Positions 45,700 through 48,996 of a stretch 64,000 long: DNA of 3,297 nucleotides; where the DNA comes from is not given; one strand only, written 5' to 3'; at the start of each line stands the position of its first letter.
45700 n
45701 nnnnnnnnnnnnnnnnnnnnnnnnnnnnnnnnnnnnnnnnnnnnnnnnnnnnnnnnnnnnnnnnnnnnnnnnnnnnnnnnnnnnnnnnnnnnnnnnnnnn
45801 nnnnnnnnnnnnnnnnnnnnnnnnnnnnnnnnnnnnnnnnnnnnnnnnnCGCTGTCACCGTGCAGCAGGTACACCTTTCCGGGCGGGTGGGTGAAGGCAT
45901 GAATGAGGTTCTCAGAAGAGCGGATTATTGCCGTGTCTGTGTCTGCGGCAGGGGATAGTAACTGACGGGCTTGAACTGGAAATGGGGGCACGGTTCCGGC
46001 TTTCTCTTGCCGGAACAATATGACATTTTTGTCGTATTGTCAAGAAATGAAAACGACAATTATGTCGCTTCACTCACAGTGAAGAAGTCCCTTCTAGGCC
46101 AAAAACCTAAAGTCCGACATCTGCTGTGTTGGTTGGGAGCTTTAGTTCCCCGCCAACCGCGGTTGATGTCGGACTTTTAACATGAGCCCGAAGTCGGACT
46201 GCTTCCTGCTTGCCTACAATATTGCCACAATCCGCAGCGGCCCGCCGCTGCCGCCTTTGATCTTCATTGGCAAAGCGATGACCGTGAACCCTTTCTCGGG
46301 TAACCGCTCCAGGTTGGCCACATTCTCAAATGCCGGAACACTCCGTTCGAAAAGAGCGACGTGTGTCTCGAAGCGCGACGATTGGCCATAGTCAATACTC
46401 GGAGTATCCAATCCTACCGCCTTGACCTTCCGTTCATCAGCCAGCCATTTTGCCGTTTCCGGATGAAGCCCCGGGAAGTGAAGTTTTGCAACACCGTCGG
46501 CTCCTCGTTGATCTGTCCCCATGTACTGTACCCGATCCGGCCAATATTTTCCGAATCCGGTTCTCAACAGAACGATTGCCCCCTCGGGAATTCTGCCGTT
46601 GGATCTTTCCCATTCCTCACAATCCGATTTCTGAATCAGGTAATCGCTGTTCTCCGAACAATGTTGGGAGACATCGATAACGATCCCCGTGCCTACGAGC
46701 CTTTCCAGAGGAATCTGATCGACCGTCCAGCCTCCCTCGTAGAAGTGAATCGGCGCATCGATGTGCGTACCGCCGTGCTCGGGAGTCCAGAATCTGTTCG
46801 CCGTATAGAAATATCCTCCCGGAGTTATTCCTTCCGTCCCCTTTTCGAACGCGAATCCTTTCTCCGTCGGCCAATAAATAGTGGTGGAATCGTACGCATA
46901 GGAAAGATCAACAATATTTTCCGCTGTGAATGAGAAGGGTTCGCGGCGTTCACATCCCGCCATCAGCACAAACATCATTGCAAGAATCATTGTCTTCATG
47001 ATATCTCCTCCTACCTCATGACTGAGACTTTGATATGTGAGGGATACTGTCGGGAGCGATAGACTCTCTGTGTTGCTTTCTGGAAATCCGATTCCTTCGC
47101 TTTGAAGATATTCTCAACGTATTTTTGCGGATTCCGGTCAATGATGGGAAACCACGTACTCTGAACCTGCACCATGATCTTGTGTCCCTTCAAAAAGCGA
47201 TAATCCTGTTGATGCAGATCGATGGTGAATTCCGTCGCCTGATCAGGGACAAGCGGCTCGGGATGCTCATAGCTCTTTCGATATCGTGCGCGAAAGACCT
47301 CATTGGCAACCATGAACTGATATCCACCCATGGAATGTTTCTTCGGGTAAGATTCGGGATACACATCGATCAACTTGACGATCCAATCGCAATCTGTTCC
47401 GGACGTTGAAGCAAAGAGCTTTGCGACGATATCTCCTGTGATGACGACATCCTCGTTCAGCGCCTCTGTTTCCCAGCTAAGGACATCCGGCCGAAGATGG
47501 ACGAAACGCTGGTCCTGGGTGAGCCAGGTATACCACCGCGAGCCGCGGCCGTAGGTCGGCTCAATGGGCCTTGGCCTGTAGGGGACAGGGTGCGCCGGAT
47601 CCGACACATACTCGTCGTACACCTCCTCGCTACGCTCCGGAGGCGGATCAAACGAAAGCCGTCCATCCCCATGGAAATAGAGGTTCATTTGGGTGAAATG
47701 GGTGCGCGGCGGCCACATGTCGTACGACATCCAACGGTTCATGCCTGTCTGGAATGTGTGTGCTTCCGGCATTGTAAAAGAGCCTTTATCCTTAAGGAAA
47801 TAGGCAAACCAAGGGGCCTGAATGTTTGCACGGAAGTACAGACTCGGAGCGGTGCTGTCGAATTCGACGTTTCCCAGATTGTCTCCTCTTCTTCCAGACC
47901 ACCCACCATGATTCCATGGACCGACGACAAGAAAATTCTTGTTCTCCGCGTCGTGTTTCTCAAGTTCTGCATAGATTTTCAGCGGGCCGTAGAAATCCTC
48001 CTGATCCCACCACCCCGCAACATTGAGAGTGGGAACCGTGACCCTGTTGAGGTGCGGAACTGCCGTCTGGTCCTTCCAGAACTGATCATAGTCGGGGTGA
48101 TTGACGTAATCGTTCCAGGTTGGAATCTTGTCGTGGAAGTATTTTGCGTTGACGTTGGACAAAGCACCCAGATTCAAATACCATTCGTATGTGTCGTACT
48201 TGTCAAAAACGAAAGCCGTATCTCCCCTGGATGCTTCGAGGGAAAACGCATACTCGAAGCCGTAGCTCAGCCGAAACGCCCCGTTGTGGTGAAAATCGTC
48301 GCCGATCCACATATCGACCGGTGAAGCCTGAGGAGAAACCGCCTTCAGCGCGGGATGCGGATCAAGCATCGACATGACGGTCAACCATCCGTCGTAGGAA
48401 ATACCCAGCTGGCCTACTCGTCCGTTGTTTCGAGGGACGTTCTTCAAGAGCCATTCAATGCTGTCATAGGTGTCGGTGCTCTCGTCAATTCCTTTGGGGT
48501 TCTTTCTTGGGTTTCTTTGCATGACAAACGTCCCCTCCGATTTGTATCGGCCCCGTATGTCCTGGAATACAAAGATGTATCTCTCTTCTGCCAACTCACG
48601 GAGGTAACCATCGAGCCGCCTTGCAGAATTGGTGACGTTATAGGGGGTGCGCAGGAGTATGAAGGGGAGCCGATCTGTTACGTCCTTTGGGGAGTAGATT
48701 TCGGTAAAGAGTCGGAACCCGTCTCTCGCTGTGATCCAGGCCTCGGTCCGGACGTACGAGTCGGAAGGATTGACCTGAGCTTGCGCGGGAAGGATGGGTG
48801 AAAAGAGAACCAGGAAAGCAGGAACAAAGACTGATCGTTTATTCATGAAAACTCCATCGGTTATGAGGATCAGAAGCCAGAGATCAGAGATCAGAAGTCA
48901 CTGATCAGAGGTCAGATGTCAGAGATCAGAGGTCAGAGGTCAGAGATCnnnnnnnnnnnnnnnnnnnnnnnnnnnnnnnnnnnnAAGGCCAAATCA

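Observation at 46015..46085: Palindromic operator embedded in the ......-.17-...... promoter of the cassette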

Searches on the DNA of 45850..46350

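Call 84: search_rna_families(source=window, start=45850, end=46350, threshold=evalue, max_evalue=1)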
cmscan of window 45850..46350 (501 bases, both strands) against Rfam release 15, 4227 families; matches with E-value up to 1: 2.
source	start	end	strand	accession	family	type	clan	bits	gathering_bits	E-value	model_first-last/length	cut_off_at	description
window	46109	46177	+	RF01902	MIR439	Gene; miRNA;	-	20.4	90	0.27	1-93/93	no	MIR439 microRNA precursor family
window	46079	46211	-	RF04211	MIR5185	Gene; miRNA;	-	18.3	101.7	0.67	1-111/111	no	MIR5185 microRNA precursor family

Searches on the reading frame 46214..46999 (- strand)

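Call 4: search_protein_families(library=pfam, proteins=[window:46214-46999:-], max_evalue=0.01)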
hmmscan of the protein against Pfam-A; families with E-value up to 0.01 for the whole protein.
window:46214-46999:- (261 aa): 1 family
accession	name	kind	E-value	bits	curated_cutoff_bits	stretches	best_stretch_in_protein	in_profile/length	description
PF04199.19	Cyclase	-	8.2e-45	153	23.1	1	30-203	1-141/142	Putative cyclase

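Call 7: search_protein_families(library=ncbifam, proteins=[window:46214-46999:-], max_evalue=0.01)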
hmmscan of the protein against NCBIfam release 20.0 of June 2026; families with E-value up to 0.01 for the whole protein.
window:46214-46999:- (261 aa): 1 family
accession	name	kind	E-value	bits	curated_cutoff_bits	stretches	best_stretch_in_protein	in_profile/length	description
TIGR03035.1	trp_arylform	equivalog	1.2e-22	81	223.05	2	171-258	117-202/206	arylformamidase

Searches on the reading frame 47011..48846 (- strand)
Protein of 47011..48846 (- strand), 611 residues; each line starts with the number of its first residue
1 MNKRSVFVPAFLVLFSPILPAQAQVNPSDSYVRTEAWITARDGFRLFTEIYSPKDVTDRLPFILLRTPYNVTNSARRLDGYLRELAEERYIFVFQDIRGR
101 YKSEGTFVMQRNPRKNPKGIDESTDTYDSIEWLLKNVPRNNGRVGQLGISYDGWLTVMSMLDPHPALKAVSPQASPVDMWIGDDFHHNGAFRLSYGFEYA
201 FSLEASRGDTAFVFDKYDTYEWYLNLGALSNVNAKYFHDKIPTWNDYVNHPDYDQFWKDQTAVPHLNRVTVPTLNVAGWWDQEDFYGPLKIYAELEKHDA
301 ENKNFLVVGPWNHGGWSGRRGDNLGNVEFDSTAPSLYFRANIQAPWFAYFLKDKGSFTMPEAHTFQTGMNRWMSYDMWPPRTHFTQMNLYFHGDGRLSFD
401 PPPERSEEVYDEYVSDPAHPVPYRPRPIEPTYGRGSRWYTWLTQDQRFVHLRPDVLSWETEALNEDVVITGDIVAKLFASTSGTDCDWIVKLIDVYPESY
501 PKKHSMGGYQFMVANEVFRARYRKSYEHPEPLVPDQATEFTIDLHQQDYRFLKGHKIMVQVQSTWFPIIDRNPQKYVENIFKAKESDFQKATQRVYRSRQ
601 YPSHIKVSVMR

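Call 4: search_protein_families(library=pfam, proteins=[window:47011-48846:-], max_evalue=0.01)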
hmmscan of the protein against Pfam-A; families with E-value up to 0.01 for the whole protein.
window:47011-48846:- (611 aa): 3 families
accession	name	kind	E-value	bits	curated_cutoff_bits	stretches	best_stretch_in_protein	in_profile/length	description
PF02129.25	Peptidase_S15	-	1.8e-53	182.4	23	1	42-314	1-261/262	X-Pro dipeptidyl-peptidase (S15 family)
PF08530.16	PepX_C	-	7.7e-31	108.1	22.5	1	366-605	17-216/217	X-Pro dipeptidyl-peptidase C-terminal non-catalytic domain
PF00326.27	Peptidase_S9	-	1.6e-06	28.2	22.6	0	85-181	10-103/213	Prolyl oligopeptidase family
